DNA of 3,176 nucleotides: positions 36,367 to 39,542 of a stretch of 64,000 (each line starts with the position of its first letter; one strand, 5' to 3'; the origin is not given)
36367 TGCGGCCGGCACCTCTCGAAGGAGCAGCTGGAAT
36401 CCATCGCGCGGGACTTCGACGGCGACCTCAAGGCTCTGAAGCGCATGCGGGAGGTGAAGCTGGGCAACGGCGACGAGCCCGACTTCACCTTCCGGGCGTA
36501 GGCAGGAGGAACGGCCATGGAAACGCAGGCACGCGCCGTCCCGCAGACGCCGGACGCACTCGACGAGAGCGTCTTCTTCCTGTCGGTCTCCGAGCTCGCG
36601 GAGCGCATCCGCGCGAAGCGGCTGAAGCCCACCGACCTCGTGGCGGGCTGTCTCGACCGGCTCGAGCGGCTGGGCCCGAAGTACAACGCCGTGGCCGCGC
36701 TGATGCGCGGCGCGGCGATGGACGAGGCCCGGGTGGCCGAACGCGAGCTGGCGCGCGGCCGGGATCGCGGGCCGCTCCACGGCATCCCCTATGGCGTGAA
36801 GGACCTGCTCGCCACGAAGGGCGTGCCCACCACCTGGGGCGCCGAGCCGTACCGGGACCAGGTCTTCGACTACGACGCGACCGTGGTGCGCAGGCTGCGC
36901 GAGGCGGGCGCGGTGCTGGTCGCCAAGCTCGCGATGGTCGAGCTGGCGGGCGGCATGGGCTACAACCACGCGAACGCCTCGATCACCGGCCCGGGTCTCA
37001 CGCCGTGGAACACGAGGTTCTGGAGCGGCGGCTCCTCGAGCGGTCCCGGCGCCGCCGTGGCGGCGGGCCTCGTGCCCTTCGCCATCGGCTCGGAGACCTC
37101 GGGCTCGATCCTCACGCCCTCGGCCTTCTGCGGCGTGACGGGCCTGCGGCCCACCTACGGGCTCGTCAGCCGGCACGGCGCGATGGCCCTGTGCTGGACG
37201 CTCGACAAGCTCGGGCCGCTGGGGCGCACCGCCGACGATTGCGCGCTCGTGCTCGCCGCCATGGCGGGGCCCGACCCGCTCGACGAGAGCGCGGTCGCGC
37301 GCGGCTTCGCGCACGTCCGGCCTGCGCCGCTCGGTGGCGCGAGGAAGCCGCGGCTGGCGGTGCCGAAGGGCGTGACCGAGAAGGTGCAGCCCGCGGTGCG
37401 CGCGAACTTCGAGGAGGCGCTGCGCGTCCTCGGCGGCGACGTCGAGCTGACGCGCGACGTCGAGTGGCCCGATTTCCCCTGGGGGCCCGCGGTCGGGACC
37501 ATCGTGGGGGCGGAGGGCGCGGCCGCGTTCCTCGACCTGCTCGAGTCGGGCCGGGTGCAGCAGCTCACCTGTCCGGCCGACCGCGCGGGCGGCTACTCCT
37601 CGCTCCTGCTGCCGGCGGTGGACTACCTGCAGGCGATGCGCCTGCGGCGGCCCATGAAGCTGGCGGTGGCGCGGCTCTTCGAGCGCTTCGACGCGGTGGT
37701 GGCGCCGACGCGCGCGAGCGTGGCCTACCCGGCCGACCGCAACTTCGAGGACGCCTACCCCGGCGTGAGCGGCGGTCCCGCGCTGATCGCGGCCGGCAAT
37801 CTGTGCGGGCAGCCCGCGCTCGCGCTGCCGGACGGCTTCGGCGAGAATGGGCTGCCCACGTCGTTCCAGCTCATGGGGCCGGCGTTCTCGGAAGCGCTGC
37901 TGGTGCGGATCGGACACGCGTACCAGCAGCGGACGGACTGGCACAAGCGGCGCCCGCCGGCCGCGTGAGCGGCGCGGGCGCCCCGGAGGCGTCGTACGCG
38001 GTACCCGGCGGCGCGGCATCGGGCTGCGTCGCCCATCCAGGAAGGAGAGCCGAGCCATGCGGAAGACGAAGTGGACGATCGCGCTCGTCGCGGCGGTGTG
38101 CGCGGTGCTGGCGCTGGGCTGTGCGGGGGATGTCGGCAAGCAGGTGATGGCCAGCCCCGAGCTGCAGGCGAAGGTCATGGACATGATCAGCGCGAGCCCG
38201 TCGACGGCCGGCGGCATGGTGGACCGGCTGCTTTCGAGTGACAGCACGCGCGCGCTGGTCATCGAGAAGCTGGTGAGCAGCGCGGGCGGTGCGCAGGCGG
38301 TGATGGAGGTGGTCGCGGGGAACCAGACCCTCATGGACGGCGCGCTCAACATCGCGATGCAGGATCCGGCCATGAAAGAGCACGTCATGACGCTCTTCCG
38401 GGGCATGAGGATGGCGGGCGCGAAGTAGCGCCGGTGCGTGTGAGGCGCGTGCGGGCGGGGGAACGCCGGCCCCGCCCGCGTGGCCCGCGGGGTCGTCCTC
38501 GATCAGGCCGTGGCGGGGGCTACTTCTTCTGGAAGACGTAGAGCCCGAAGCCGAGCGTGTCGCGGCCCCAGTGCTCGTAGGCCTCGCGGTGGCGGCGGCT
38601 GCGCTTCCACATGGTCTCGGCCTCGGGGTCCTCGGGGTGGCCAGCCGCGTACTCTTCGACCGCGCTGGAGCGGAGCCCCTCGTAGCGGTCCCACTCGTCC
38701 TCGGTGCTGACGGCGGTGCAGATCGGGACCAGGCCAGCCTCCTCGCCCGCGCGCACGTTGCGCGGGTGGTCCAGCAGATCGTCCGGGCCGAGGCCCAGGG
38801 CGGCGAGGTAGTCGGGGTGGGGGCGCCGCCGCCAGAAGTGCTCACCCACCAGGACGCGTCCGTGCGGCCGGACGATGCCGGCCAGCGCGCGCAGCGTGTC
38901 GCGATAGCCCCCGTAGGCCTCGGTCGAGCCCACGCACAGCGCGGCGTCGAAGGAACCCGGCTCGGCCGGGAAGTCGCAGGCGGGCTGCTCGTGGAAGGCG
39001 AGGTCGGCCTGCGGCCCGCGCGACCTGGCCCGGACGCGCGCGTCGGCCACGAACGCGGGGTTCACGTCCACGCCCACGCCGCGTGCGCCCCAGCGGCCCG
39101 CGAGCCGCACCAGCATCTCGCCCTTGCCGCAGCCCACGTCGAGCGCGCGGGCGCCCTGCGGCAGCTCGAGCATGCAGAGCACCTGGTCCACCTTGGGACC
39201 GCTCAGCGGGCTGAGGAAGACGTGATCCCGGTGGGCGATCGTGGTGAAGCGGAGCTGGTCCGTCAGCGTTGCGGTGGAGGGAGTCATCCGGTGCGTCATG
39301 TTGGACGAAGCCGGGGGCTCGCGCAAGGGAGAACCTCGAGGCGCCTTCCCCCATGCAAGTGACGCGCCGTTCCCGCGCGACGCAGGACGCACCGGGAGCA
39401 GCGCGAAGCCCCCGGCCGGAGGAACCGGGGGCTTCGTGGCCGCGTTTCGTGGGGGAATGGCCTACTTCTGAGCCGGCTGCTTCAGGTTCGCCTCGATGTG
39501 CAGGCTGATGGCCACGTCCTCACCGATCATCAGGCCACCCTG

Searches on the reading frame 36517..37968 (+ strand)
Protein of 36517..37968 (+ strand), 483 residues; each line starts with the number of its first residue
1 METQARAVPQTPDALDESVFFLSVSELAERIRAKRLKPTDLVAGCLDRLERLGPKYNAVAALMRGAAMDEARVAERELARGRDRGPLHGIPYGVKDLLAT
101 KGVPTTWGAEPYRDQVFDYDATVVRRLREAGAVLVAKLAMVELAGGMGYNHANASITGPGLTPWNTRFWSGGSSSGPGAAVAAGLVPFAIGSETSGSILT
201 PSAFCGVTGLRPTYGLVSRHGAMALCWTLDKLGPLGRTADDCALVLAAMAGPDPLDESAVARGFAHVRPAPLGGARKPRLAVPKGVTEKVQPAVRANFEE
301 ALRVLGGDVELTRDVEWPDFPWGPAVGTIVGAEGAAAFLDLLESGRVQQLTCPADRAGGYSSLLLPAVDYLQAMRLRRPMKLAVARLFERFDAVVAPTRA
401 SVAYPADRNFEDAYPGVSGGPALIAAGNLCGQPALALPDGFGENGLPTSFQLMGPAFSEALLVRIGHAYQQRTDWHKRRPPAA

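Call 46: search_protein_families(library=pfam, proteins=[window:36517-37968:+])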
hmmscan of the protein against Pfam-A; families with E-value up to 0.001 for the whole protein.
window:36517-37968:+ (483 aa): 1 family
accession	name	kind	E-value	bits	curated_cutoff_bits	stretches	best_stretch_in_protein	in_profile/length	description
PF01425.27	Amidase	-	8.1e-85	285.9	27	1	40-462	1-444/445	Amidase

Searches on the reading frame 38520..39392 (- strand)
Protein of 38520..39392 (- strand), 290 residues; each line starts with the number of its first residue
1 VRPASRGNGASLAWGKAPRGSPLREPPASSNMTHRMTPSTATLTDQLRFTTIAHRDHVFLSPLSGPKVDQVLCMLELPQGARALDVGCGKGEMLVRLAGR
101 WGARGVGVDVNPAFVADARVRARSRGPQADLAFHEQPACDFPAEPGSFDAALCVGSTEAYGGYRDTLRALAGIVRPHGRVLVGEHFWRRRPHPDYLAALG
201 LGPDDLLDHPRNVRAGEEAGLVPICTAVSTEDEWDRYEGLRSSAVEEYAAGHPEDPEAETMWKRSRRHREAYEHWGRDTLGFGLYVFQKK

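Call 46: search_protein_families(library=pfam, proteins=[window:38520-39392:-])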
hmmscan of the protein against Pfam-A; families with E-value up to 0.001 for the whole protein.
window:38520-39392:- (290 aa): 8 families
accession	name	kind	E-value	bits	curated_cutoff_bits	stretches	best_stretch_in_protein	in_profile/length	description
PF13649.12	Methyltransf_25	-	2.1e-15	57.6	27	1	84-178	2-97/97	Methyltransferase domain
PF08241.18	Methyltransf_11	-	9.5e-14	52.3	21.2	1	84-181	1-94/95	Methyltransferase domain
PF13847.12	Methyltransf_31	-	4.6e-11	43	27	1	80-185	4-112/145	Methyltransferase domain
PF08242.18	Methyltransf_12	-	3.1e-10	41.1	30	1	84-179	1-97/98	Methyltransferase domain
PF13489.12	Methyltransf_23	-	1.5e-09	38.2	27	1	76-184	19-118/164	Methyltransferase domain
PF02353.26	CMAS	-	2.3e-08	34.1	27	1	66-182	49-164/273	Mycolic acid cyclopropane synthetase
PF01209.24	Ubie_methyltran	-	2e-05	24.5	20.1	1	79-184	47-153/233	ubiE/COQ5 methyltransferase family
PF07021.18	MetW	-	0.00018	21.7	21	1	76-117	10-51/193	Methionine biosynthesis protein MetW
